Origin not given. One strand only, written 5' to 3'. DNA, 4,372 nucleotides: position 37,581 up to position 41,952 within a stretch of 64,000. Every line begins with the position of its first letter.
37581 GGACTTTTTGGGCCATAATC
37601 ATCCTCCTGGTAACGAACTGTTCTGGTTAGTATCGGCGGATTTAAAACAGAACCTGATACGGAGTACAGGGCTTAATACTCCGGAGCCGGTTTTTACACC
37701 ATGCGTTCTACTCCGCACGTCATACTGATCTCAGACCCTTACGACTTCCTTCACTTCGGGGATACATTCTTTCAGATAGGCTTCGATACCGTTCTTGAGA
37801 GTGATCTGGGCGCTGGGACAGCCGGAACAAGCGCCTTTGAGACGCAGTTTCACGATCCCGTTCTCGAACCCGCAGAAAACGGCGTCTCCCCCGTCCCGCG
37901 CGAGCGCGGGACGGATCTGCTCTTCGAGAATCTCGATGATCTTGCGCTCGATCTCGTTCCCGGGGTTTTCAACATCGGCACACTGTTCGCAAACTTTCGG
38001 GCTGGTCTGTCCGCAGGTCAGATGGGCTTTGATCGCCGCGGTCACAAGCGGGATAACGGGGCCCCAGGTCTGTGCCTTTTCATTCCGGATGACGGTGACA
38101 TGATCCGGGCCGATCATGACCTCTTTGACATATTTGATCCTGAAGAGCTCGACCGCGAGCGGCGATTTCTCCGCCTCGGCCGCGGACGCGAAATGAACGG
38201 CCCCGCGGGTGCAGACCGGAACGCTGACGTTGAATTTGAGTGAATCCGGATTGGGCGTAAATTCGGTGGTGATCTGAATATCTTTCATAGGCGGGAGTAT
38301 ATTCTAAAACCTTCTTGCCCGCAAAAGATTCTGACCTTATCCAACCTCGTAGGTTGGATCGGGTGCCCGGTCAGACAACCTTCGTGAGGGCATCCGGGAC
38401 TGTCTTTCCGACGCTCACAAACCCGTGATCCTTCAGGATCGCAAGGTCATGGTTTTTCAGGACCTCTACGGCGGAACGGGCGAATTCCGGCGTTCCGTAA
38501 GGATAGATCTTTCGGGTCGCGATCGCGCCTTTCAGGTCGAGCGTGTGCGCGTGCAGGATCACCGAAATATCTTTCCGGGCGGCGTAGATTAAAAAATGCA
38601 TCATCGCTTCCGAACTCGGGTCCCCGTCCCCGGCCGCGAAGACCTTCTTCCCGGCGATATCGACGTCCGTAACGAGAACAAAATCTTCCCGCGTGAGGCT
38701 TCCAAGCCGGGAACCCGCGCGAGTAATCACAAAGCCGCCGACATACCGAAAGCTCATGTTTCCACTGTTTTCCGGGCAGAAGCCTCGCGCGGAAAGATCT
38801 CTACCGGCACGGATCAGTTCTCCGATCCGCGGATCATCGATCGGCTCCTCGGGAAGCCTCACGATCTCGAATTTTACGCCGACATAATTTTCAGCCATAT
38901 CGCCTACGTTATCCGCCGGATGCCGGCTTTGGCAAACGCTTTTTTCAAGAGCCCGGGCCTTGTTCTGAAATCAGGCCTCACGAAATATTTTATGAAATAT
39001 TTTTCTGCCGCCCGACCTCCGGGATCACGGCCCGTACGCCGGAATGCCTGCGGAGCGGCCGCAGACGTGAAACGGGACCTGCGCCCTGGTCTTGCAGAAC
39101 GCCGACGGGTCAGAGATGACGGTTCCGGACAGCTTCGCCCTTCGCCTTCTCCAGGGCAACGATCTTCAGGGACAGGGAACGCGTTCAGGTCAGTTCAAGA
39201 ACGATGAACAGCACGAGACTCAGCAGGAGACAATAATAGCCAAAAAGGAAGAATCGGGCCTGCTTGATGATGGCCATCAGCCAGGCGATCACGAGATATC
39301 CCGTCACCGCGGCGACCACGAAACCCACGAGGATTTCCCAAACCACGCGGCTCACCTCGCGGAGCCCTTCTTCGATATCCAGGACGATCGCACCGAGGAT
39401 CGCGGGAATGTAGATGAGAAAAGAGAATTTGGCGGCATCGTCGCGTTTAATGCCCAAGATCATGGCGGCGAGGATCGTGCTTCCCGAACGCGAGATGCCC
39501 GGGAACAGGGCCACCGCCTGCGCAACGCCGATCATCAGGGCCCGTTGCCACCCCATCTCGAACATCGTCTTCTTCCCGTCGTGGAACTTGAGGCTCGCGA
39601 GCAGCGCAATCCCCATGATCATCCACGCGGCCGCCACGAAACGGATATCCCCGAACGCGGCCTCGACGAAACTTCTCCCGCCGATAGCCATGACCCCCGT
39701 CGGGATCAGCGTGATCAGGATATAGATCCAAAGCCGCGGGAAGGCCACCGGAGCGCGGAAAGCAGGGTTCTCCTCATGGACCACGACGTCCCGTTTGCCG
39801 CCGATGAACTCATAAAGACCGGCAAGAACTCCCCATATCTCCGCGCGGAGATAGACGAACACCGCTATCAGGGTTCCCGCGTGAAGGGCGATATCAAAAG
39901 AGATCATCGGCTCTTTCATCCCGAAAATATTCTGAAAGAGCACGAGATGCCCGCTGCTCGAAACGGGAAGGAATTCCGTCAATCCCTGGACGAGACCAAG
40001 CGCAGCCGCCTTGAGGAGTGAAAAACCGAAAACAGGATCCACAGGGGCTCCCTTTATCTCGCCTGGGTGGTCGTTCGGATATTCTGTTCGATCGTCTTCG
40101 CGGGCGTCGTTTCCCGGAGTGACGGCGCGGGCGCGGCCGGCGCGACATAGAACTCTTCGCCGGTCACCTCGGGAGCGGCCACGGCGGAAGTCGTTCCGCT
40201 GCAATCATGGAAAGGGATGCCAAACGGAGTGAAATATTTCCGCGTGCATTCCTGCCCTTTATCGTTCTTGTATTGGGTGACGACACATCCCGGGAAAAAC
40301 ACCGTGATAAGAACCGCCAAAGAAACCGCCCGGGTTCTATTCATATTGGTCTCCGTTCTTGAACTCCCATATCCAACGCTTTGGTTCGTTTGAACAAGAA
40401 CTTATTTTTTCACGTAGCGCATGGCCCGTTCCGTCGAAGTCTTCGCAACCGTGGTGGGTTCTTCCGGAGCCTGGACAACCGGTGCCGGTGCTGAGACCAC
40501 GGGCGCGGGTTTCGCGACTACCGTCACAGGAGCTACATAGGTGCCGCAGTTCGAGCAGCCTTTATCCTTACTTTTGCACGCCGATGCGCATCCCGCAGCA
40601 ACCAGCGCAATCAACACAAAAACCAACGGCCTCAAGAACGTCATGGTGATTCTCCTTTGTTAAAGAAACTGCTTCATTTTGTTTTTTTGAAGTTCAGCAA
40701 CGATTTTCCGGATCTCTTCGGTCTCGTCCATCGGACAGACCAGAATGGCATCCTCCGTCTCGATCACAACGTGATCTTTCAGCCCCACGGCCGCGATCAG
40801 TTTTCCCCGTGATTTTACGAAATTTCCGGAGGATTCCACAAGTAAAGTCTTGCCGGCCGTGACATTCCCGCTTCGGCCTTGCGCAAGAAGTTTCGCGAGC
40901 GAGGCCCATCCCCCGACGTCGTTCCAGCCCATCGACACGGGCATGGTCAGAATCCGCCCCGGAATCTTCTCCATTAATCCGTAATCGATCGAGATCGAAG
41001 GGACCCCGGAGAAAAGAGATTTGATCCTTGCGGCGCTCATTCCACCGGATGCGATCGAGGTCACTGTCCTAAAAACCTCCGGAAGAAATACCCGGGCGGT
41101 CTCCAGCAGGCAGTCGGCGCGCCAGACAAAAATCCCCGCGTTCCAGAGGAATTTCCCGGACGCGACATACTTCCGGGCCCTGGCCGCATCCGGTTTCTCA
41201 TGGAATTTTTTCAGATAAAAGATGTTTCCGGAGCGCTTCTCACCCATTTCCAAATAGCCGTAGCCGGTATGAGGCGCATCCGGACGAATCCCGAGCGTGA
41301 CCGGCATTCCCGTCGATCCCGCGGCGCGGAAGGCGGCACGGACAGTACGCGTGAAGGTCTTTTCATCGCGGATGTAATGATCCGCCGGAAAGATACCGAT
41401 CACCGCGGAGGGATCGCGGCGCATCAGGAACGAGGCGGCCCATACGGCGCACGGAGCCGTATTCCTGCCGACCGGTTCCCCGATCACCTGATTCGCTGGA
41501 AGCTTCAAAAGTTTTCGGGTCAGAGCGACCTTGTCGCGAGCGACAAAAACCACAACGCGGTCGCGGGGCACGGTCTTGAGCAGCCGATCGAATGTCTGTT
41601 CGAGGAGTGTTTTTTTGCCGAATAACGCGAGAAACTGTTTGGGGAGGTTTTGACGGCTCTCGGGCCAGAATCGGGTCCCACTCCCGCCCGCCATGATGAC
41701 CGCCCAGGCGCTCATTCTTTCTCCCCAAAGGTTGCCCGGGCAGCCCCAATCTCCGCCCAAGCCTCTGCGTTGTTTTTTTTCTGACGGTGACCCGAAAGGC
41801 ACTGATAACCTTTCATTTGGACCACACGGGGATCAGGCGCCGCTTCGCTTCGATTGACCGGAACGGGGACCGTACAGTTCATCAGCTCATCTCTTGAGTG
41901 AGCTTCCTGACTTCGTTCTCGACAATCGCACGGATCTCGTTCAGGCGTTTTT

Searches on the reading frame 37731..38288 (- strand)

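Call 8: search_protein_families(library=pfam, proteins=[window:37731-38288:-], max_evalue=0.001)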
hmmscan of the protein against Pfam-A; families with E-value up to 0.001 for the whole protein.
window:37731-38288:- (185 aa): 2 families
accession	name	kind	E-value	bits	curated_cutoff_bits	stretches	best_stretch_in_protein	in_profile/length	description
PF01106.22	NifU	-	2.3e-27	95.4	27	1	118-183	2-67/67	NifU-like domain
PF08712.16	Nfu_N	-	1.3e-21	76.8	27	1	6-91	1-86/88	Scaffold protein Nfu/NifU N terminal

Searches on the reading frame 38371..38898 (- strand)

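Call 8: search_protein_families(library=pfam, proteins=[window:38371-38898:-], max_evalue=0.001)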
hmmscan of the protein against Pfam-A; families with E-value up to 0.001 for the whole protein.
window:38371-38898:- (175 aa): 1 family
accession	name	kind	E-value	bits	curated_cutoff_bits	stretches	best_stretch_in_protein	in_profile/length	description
PF00596.27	Aldolase_II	-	2e-26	93.5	22.2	2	27-121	2-94/183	Class II Aldolase and Adducin N-terminal domain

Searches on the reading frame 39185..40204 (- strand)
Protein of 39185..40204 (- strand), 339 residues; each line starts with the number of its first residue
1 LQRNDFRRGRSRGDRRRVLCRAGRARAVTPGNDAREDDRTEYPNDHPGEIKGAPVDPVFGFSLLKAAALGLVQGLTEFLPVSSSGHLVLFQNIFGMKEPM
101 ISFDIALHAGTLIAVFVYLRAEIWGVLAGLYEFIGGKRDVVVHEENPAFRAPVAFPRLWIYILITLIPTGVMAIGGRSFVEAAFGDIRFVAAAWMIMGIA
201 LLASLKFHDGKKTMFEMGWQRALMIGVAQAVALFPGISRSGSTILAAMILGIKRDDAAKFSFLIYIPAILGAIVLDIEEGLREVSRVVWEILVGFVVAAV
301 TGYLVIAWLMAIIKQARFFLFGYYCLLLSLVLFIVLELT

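Call 8: search_protein_families(library=pfam, proteins=[window:39185-40204:-], max_evalue=0.001)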
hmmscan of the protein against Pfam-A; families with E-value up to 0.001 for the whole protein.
window:39185-40204:- (339 aa): 1 family
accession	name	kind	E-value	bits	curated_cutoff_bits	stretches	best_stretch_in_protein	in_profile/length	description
PF02673.24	BacA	-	2.4e-73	247.4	33.4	1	66-330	1-256/257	Bacitracin resistance protein BacA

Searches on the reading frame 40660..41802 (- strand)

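Call 8: search_protein_families(library=pfam, proteins=[window:40660-41802:-], max_evalue=0.001)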
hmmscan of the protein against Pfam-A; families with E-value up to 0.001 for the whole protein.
window:40660-41802:- (380 aa): 4 families
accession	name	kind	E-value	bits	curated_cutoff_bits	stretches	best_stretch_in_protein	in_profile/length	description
PF00483.29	NTP_transferase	-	1.4e-37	130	21.2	1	34-305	2-238/245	Nucleotidyl transferase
PF22640.1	ManC_GMP_beta-helix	-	2.3e-16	59.9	27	1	318-371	2-55/55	MannoseP isomerase/GMP-like beta-helix domain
PF12804.13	NTP_transf_3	-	1.1e-06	29.3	27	1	34-173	1-127/160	MobA-like NTP transferase domain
PF01128.25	IspD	-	1.1e-05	25.8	27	1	34-106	3-70/221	2-C-methyl-D-erythritol 4-phosphate cytidylyltransferase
